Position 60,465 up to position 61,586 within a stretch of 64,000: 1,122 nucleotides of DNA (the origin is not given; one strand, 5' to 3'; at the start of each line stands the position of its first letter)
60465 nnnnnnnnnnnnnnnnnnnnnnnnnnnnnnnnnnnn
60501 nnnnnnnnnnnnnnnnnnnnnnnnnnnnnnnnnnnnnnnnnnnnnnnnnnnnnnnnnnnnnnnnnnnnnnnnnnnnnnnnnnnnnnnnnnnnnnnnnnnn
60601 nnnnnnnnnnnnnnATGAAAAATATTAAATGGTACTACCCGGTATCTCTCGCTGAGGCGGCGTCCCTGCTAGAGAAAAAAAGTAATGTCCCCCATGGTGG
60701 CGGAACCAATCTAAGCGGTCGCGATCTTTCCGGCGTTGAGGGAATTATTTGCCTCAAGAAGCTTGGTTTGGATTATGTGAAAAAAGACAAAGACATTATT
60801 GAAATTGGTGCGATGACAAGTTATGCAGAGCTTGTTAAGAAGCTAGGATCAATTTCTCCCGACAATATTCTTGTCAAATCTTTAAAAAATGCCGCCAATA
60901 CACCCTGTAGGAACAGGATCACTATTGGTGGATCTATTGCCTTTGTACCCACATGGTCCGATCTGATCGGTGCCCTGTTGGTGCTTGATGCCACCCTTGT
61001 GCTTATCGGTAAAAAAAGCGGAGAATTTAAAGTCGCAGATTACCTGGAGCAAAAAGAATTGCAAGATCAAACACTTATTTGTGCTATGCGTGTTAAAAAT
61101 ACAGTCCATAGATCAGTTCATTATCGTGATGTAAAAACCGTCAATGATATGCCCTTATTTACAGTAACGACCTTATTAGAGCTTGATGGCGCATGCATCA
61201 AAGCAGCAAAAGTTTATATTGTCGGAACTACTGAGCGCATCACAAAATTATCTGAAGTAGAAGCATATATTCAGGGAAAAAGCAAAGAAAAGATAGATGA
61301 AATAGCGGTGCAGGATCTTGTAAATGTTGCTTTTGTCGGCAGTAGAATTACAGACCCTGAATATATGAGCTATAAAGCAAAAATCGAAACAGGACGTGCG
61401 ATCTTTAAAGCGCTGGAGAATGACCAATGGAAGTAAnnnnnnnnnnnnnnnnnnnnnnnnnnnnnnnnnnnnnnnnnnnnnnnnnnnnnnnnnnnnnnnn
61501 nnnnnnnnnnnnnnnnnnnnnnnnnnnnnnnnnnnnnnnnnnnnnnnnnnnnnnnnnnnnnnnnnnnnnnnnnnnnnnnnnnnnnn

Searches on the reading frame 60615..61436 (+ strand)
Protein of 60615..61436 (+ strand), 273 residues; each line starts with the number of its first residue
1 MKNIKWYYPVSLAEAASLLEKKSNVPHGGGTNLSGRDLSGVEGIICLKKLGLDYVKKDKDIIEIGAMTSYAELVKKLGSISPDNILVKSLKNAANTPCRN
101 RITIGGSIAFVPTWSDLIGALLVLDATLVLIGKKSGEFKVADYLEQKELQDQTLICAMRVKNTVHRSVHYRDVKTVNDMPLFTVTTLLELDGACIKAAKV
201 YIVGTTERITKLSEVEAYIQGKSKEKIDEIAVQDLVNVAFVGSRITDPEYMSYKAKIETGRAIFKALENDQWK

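Call 14: search_protein_families(library=pfam, proteins=[window:60615-61436:+])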
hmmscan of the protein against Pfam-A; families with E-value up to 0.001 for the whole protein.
window:60615-61436:+ (273 aa): 1 family
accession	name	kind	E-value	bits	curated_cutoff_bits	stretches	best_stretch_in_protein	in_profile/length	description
PF00941.27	FAD_binding_5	-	7.8e-23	81.6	27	1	3-159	2-166/170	FAD binding domain in molybdopterin dehydrogenase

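Call 39: find_homologous_proteins(query=window:60615-61436:+, max_evalue=1e-60)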
Query window:60615-61436:+ (273 aa): 56 proteins with E <= 1e-60 among 1963 candidates.
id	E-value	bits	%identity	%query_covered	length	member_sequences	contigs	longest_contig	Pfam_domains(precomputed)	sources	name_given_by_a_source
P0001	2.7e-174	595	100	100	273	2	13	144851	PF00941.28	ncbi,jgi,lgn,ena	-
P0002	1.0e-140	485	83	100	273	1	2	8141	PF00941.28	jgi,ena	-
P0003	6.3e-140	483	83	99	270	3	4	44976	PF00941.28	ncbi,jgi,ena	-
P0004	4.4e-135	467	80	99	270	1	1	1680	PF00941.28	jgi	jgi:CO/xanthine dehydrogenase FAD-binding subunit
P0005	7.0e-135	466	79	99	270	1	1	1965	PF00941.28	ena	-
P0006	1.5e-130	452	76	100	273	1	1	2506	PF00941.28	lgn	-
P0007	3.8e-130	451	75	100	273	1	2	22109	PF00941.28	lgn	-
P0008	6.4e-130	450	76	100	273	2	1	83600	PF00941.28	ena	-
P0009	2.7e-129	448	76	99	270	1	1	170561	PF00941.28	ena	-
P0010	1.1e-128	446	76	99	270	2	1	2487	PF00941.28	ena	-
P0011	7.2e-127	440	75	100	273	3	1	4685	PF00941.28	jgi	jgi:CO/xanthine dehydrogenase FAD-binding subunit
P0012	4.8e-126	437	73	99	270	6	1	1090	PF00941.28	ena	-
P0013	1.3e-125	436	74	99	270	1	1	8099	PF00941.28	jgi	-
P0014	5.0e-122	424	73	98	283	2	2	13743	PF00941.28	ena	-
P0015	4.1e-121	421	73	99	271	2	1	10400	PF00941.28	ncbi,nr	ncbi:MAG: FAD binding domain-containing protein [Candidatus Marinimicrobia bacterium]|nr:FAD binding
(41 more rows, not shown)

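Call 40: find_encoding_contigs(protein=P0002, flank=3000, max_places=2)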
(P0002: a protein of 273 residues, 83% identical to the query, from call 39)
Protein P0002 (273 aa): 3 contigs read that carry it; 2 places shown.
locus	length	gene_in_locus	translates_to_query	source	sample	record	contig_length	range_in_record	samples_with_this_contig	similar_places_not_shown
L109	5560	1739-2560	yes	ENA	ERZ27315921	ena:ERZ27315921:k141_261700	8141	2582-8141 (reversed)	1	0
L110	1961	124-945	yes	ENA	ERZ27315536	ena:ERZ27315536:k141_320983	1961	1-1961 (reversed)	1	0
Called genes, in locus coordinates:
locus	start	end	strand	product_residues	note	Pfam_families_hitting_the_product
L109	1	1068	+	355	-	?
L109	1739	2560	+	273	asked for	PF00941:FAD_binding_5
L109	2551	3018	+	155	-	PF00111:Fer2, PF13085:Fer2_3 (faint), PF01799:Fer2_2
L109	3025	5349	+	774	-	PF01315:Ald_Xan_dh_C, PF02738:MoCoBD_1, PF20256:MoCoBD_2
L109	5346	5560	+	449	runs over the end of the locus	PF01979:Amidohydro_1, PF12890:DHOase (weak), PF07969:Amidohydro_3 (weak)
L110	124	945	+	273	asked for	PF00941:FAD_binding_5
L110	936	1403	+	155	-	PF00111:Fer2, PF13085:Fer2_3 (faint), PF01799:Fer2_2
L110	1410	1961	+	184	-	?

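Call 41: find_encoding_contigs(protein=P0008, flank=3000, max_places=2)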
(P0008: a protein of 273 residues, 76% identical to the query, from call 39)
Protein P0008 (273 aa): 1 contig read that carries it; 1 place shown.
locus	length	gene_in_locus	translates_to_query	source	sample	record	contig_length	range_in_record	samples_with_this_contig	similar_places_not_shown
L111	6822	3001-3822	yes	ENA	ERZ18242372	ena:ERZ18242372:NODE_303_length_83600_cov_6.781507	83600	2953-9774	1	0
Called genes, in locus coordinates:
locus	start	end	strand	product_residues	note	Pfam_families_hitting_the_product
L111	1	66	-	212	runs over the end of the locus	-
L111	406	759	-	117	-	PF04383:KilA-N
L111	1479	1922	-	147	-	PF13673:Acetyltransf_10 (weak), PF00583:Acetyltransf_1, PF13508:Acetyltransf_7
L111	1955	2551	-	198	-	-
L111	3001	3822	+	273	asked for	PF00941:FAD_binding_5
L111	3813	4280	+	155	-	PF00111:Fer2, PF13085:Fer2_3 (faint), PF01799:Fer2_2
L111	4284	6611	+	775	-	PF01315:Ald_Xan_dh_C, PF02738:MoCoBD_1, PF20256:MoCoBD_2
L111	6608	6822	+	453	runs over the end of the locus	PF01979:Amidohydro_1, PF12890:DHOase (faint), PF07969:Amidohydro_3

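Call 42: find_encoding_contigs(protein=P0009, flank=3000, max_places=2)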
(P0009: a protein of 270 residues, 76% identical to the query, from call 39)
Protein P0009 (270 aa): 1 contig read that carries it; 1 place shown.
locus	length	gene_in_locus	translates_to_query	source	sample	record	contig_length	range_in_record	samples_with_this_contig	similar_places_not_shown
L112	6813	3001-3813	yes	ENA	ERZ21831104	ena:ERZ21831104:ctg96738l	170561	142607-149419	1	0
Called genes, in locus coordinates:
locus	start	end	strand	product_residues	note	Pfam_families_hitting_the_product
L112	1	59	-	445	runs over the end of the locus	PF04326:SLFN_AlbA_2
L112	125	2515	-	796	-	PF02810:SEC-C (weak)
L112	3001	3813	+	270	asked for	PF00941:FAD_binding_5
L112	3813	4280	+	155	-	PF00111:Fer2, PF13085:Fer2_3 (faint), PF01799:Fer2_2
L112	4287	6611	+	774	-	PF01315:Ald_Xan_dh_C, PF02738:MoCoBD_1, PF20256:MoCoBD_2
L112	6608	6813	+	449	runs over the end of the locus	PF01979:Amidohydro_1, PF12890:DHOase (weak), PF07969:Amidohydro_3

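Call 43: find_encoding_contigs(protein=P0007, flank=3000, max_places=2)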
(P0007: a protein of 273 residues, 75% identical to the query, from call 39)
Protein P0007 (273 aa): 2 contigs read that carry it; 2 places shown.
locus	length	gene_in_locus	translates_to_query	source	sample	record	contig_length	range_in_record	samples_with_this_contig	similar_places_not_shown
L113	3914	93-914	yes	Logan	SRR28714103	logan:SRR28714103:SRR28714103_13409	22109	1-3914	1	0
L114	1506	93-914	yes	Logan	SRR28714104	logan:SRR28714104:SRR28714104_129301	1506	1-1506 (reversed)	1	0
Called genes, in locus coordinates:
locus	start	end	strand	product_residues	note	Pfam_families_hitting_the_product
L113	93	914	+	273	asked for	PF00941:FAD_binding_5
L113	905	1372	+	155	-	PF00111:Fer2, PF13085:Fer2_3 (faint), PF01799:Fer2_2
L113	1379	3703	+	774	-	PF01315:Ald_Xan_dh_C, PF02738:MoCoBD_1, PF20256:MoCoBD_2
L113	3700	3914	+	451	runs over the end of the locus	PF01979:Amidohydro_1, PF12890:DHOase, PF07969:Amidohydro_3 (weak)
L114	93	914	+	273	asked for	PF00941:FAD_binding_5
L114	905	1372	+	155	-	PF00111:Fer2, PF13085:Fer2_3 (faint), PF01799:Fer2_2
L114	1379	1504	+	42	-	?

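Call 45: find_encoding_contigs(protein=P0011, flank=2500, max_places=2)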
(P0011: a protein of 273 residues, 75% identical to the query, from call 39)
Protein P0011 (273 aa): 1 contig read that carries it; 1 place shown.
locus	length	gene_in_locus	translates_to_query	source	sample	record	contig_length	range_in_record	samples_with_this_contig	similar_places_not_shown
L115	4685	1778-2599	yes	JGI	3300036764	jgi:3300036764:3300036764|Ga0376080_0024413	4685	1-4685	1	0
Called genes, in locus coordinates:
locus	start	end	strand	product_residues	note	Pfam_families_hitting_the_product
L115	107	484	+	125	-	-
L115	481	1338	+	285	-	PF08843:AbiEii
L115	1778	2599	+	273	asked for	PF00941:FAD_binding_5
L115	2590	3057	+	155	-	PF00111:Fer2, PF13085:Fer2_3 (faint), PF01799:Fer2_2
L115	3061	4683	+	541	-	?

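Call 46: find_encoding_contigs(protein=P0013, flank=2500, max_places=2)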
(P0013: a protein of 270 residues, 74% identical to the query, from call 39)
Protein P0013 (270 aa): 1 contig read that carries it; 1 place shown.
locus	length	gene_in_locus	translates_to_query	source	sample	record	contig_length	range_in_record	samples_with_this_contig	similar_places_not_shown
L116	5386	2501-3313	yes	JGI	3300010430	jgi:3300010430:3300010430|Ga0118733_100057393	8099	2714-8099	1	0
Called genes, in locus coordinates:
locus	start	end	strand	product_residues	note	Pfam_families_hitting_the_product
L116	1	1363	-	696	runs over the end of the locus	PF18962:Por_Secre_tail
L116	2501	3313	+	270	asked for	PF00941:FAD_binding_5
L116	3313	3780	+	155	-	PF00111:Fer2, PF01799:Fer2_2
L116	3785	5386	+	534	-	?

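Call 47: find_encoding_contigs(protein=P0014, flank=2500, max_places=2)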
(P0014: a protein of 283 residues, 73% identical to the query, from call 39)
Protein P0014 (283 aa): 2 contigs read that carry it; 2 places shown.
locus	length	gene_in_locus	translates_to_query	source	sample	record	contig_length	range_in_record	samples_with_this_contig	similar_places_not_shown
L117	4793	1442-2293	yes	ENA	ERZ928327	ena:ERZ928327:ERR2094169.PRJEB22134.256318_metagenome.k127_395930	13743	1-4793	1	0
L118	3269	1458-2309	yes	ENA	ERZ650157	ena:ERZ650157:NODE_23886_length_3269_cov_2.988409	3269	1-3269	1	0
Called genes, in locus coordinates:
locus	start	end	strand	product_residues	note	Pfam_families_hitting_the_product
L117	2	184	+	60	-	?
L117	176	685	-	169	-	PF00583:Acetyltransf_1 (faint), PF13508:Acetyltransf_7, PF13673:Acetyltransf_10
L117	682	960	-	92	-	PF08681:TacA1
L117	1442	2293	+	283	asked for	PF00941:FAD_binding_5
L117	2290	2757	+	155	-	PF00111:Fer2, PF01799:Fer2_2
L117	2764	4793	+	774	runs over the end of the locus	PF01315:Ald_Xan_dh_C, PF02738:MoCoBD_1, PF20256:MoCoBD_2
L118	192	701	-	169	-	PF00583:Acetyltransf_1 (faint), PF13508:Acetyltransf_7, PF13673:Acetyltransf_10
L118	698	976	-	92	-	PF08681:TacA1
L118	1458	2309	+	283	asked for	PF00941:FAD_binding_5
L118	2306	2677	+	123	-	PF00111:Fer2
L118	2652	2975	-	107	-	-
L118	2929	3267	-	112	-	?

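Call 48: find_encoding_contigs(protein=P0006, flank=2500, max_places=2)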
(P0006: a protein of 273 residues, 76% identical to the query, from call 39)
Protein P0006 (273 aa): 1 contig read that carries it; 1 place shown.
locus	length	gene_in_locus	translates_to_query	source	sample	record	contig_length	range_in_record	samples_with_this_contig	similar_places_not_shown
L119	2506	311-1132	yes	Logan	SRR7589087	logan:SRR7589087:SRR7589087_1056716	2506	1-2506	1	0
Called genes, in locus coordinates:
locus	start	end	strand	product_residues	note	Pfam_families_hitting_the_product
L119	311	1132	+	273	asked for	PF00941:FAD_binding_5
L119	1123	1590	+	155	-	PF00111:Fer2, PF13085:Fer2_3 (faint), PF01799:Fer2_2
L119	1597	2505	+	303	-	?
